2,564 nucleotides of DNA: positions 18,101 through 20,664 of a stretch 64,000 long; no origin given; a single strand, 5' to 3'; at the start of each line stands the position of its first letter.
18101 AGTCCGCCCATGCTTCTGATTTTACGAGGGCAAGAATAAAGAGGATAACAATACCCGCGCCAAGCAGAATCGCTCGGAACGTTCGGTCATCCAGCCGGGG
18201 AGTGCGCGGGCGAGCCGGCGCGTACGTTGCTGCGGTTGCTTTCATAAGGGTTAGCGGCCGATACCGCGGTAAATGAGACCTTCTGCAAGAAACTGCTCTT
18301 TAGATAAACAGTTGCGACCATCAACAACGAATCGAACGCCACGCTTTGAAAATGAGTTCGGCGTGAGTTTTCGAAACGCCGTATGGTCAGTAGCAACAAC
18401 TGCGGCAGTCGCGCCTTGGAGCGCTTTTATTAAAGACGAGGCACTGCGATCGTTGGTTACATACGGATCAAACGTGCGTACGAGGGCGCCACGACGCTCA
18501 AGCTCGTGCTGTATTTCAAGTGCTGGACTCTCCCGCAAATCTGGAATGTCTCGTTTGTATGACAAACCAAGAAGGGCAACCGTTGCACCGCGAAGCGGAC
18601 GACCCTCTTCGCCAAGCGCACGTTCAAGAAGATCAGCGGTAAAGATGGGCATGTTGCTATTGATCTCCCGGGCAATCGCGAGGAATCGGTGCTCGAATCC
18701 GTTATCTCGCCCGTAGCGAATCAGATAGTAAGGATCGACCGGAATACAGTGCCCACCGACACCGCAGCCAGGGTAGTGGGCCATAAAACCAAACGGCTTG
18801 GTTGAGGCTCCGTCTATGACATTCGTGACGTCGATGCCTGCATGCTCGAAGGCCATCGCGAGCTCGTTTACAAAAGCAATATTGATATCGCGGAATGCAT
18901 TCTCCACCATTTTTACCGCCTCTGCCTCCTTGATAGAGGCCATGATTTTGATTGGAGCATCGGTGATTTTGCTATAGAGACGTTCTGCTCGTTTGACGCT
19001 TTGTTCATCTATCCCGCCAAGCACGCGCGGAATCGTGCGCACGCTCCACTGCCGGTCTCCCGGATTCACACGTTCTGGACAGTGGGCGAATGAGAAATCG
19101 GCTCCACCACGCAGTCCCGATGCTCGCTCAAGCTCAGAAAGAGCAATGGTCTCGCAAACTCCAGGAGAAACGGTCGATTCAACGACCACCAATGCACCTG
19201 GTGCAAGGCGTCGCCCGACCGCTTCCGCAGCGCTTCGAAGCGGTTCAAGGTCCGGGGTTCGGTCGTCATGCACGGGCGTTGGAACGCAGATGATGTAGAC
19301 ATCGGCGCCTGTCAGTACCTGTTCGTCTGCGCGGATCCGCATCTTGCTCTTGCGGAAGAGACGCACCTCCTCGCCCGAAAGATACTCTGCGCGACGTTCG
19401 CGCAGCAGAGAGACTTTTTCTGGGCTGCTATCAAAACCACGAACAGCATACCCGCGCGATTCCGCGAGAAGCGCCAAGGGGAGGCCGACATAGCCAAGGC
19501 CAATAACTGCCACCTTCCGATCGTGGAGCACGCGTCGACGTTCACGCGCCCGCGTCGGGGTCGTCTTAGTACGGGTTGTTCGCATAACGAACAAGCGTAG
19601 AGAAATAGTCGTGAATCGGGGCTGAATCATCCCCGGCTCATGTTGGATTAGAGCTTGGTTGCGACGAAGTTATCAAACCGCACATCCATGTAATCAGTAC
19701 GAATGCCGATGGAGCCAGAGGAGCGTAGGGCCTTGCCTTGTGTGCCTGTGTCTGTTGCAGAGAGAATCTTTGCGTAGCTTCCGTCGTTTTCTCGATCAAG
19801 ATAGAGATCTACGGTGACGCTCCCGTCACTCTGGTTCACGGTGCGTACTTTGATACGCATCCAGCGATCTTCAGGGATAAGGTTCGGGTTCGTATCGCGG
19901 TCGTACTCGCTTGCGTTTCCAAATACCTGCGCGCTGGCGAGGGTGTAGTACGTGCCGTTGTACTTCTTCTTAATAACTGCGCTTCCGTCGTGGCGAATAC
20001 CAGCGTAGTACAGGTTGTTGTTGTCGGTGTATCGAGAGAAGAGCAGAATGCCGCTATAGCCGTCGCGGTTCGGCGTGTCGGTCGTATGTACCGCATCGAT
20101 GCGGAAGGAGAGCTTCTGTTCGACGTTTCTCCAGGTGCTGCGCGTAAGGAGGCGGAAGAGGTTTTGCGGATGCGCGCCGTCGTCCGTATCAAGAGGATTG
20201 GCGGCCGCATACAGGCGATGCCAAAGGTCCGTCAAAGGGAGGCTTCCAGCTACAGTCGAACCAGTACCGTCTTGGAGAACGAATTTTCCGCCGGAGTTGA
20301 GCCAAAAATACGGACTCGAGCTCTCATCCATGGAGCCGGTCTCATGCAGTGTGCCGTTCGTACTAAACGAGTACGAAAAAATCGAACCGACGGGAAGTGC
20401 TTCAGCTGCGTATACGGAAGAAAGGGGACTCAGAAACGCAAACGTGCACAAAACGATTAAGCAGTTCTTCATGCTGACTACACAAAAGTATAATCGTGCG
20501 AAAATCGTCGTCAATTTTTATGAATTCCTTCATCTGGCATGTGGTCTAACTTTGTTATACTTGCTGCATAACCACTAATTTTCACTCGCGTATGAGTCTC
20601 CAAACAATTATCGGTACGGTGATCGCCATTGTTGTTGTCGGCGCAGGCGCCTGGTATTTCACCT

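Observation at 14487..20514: Five-gene exopolysaccharide operon built around a hyaluronan/chitin-synthase-type GT2, bracketed by paralogous secreted proteins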

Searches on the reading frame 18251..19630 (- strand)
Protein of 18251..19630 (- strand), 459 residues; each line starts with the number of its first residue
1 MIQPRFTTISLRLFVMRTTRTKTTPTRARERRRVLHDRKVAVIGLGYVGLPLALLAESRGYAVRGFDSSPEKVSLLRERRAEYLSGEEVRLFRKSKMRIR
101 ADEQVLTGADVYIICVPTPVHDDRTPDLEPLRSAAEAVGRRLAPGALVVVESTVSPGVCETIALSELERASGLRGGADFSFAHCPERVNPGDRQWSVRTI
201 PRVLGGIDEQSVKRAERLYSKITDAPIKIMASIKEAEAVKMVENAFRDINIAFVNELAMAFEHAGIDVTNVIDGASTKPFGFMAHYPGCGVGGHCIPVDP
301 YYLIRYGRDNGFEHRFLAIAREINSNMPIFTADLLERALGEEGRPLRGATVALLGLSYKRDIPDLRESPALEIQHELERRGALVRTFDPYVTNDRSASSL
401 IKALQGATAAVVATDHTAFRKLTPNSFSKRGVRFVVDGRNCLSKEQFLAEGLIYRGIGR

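Call 4: search_protein_families(library=pfam, proteins=[window:18251-19630:-], max_evalue=0.01)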
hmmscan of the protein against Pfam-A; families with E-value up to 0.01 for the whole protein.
window:18251-19630:- (459 aa): 8 families
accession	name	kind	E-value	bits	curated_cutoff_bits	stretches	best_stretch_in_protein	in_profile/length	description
PF03721.20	UDPG_MGDP_dh_N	-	1.4e-32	113.3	27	1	39-215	2-184/187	UDP-glucose/GDP-mannose dehydrogenase family, NAD binding domain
PF00984.24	UDPG_MGDP_dh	-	2.2e-30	105.1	25.4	1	234-325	1-93/94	UDP-glucose/GDP-mannose dehydrogenase family, central domain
PF03720.21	UDPG_MGDP_dh_C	-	1.6e-21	77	30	1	352-443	1-102/103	UDP-glucose/GDP-mannose dehydrogenase family, UDP binding domain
PF03446.21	NAD_binding_2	-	3.2e-07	31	21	1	39-161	1-102/161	NAD binding domain of 6-phosphogluconate dehydrogenase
PF03807.23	F420_oxidored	-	0.00019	22.4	21.6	1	39-128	1-79/94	NADP oxidoreductase coenzyme F420-dependent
PF02826.25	2-Hacid_dh_C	-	0.00056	19.8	25.1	1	19-88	18-87/178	D-isomer specific 2-hydroxyacid dehydrogenase, NAD binding domain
PF01210.29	NAD_Gly3P_dh_N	-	0.00083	19.8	23.1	1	39-123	1-84/158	NAD-dependent glycerol-3-phosphate dehydrogenase N-terminus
PF02737.24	3HCDH_N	-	0.0062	16.9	22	0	39-86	1-48/180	3-hydroxyacyl-CoA dehydrogenase, NAD binding domain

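Call 5: search_protein_families(library=ncbifam, proteins=[window:18251-19630:-], max_evalue=0.01)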
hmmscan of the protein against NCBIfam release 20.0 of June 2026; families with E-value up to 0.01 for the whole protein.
window:18251-19630:- (459 aa): 13 families
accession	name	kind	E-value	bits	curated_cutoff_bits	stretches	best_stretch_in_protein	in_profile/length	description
TIGR03026.1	NDP-sugDHase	subfamily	2.9e-113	378.7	189.8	1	39-440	2-413/413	nucleotide sugar dehydrogenase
NF040825.1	UDPMaNacDH_Arch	equivalog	4.2e-95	319.1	750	1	39-459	2-415/418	UDP-N-acetyl-D-mannosamine dehydrogenase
NF011729.0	PRK15182.1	equivalog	2.4e-67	227.6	592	1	37-395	6-361/425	Vi polysaccharide biosynthesis UDP-N-acetylglucosamine C-6 dehydrogenase TviB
NF008286.0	PRK11064.1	equivalog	5.3e-66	222.9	459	1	38-430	4-410/420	UDP-N-acetyl-D-mannosamine dehydrogenase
NF041297.1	UDPGDh_AglM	equivalog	2.8e-50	171.5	670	1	39-454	2-425/429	UDP-glucose 6-dehydrogenase AglM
NF047673.2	TeichurnBiosyTuaD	equivalog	1.9e-42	145.9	700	1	38-459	2-431/439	UDP-glucose 6-dehydrogenase TuaD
NF011631.0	PRK15057.1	equivalog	2e-14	53.5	757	1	39-303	2-261/388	UDP-glucose 6-dehydrogenase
NF043037.1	ThreonDh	equivalog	0.00018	21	350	0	38-82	3-47/297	L-threonate dehydrogenase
NF000942.0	PRK00094.1-4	subfamily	0.00036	19.8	257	1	38-131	3-95/334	NAD(P)H-dependent glycerol-3-phosphate dehydrogenase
TIGR01505.1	tartro_sem_red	equivalog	0.001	18.4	340.75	1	39-273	1-202/291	2-hydroxy-3-oxopropionate reductase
NF004783.0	PRK06129.1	equivalog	0.0043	16.5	347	0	38-84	3-49/315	3-hydroxyacyl-CoA dehydrogenase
NF011211.0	PRK14618.1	equivalog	0.0044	16.3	489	1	36-119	3-85/328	NAD(P)H-dependent glycerol-3-phosphate dehydrogenase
NF000941.0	PRK00094.1-3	equivalog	0.0084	15.4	423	0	38-120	2-83/336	NAD(P)H-dependent glycerol-3-phosphate dehydrogenase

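Call 17: search_solved_structures(query=window:18251-19630:-, max_evalue=1e-20)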
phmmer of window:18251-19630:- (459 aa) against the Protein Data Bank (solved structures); distinct sequences matched with E-value up to 1e-20: 11.
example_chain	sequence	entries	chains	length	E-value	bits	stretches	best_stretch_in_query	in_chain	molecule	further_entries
4r16_A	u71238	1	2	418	6.2e-82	279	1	39-459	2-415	418aa long hypothetical UDP-N-acetyl-D-mannosaminuronic acid dehydrogenase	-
3g79_A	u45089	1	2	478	5.3e-67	229.8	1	38-459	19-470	NDP-N-acetyl-D-galactosaminuronic acid dehydrogenase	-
3ojl_A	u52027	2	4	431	1.8e-60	208.2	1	36-446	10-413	Cap5O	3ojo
4xr9_A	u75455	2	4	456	2.8e-57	197.7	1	39-459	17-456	CalS8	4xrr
3vtf_A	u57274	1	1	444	4.9e-42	147.5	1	36-393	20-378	UDP-glucose 6-dehydrogenase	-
3gg2_A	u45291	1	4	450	2.2e-39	138.8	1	40-441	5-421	Sugar dehydrogenase, UDP-glucose/GDP-mannose dehydrogenase family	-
2y0e_A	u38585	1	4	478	2.4e-36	128.7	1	39-393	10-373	UDP-GLUCOSE DEHYDROGENASE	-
2y0d_A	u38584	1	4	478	4.2e-35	124.6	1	39-393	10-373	UDP-GLUCOSE DEHYDROGENASE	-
2y0c_A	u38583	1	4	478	4.2e-35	124.6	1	39-393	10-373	UDP-GLUCOSE DEHYDROGENASE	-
4a7p_A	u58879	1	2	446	5.6e-31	111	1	39-459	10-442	UDP-GLUCOSE DEHYDROGENASE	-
1mfz_A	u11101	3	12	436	1.5e-30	109.6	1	39-392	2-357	GDP-mannose 6-dehydrogenase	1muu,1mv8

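Call 103: search_dna_similar(query=window:18251-19630:-, collection=plasmids, mode=protein, max_rows=30, rows=spread)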
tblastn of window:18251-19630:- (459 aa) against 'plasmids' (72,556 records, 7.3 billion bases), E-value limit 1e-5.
Records with a match: 1354; places in all: 1561; records where one place covers at least 80% of the query: 638.
Best place of each record, by identity: <60% 1354.
By first word of the organism name: Bacillus 191; Rhizobium 154; Ralstonia 135; Phaeobacter 117; Sinorhizobium 84; Streptomyces 72; Escherichia 34; Leisingera 30; Azospirillum 29; Sulfitobacter 25; and 158 more.
By predicted mobility (MOB-suite, as given by PLSDB): non-mobilizable 832; mobilizable 304; conjugative 218.
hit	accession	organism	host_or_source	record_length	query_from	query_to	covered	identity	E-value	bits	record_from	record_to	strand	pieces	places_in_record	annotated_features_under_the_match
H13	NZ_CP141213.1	Sinorhizobium meliloti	alfalfa,Isolate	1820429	37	453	91%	40.2%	4e-82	283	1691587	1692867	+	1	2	none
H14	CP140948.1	Sinorhizobium meliloti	Medicago lupulina,whole organism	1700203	39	453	90%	39.0%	8e-77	268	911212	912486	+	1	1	nucleotide sugar dehydrogenase | DUF3095 domain-containing protein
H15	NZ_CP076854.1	Rhizobium sp. WYJ-E13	Curcuma wenyujin Y.H. Chen et C. ...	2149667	39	459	92%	36.8%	2e-76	267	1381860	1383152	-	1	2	none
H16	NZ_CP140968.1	Sinorhizobium medicae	Medicago lupulina,whole organism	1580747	39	391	77%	42.3%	2e-77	270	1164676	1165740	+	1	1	none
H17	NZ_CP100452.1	Halomarina sp. BCD28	cell culture,sediment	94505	39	457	91%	35.1%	2e-52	197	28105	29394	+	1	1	nucleotide sugar dehydrogenase | DUF354 domain-containing protein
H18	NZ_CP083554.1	Leisingera sp. S132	-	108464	39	390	77%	41.2%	3e-70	249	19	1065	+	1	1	tviB: Vi polysaccharide biosynthesis UDP-N-acetylglucosamine C-6 ...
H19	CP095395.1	Natribaculum longum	cell culture,saline soil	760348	40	459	92%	34.2%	1e-59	218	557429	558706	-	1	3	none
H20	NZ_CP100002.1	Halorussus vallis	cell culture,saline soil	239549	40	390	76%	40.6%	1e-65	236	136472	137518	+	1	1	nucleotide sugar dehydrogenase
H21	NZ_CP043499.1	Rhizobium grahamii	Prosopis cineraria,pure bacterial ...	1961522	39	391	77%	39.8%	8e-74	259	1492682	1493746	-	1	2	none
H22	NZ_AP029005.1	Ralstonia pseudosolanacearum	-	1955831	38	449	90%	34.0%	5e-51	193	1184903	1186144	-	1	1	none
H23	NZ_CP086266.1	Ralstonia sp. RS647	sunflower,cell culture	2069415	38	449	90%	34.0%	5e-51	193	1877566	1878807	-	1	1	none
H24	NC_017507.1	Marinobacter adhaerens HP15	German Wadden Sea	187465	38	390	77%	39.6%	4e-65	234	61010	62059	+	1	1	tviB: Vi polysaccharide biosynthesis UDP-N-acetylglucosamine C-6 ...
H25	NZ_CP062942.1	Massilia litorea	Whole organism,Beach sand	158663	35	391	78%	38.8%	2e-67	241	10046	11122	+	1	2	nucleotide sugar dehydrogenase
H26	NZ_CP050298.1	Mesorhizobium huakuii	Oxytropis kamtschatica,cell ...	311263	35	392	78%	38.3%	3e-71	252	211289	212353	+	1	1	nucleotide sugar dehydrogenase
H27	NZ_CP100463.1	Salinigranum marinum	cell culture,Saline soil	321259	40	394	77%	37.4%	1e-50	192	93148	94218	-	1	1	nucleotide sugar dehydrogenase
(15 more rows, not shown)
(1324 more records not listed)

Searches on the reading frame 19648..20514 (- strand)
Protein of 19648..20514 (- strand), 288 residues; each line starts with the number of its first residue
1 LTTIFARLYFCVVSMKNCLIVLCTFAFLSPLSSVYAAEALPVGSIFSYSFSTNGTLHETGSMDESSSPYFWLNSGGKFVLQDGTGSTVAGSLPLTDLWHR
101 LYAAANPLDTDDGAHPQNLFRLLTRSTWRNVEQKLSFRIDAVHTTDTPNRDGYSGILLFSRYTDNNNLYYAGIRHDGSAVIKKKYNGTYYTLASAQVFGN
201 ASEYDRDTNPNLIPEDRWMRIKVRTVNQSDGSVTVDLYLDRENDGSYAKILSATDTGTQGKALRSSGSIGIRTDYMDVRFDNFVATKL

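Call 4: search_protein_families(library=pfam, proteins=[window:19648-20514:-], max_evalue=0.01)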
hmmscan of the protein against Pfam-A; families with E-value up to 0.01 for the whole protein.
window:19648-20514:- (288 aa): 1 family
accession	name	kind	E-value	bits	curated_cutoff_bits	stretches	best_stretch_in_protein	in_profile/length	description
PF06439.18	3keto-disac_hyd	-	5.5e-05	23.7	26.8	1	121-283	44-184/187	3-keto-disaccharide hydrolase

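Call 5: search_protein_families(library=ncbifam, proteins=[window:19648-20514:-], max_evalue=0.01)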
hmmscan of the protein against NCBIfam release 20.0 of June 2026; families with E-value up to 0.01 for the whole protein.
window:19648-20514:- (288 aa): 0 families
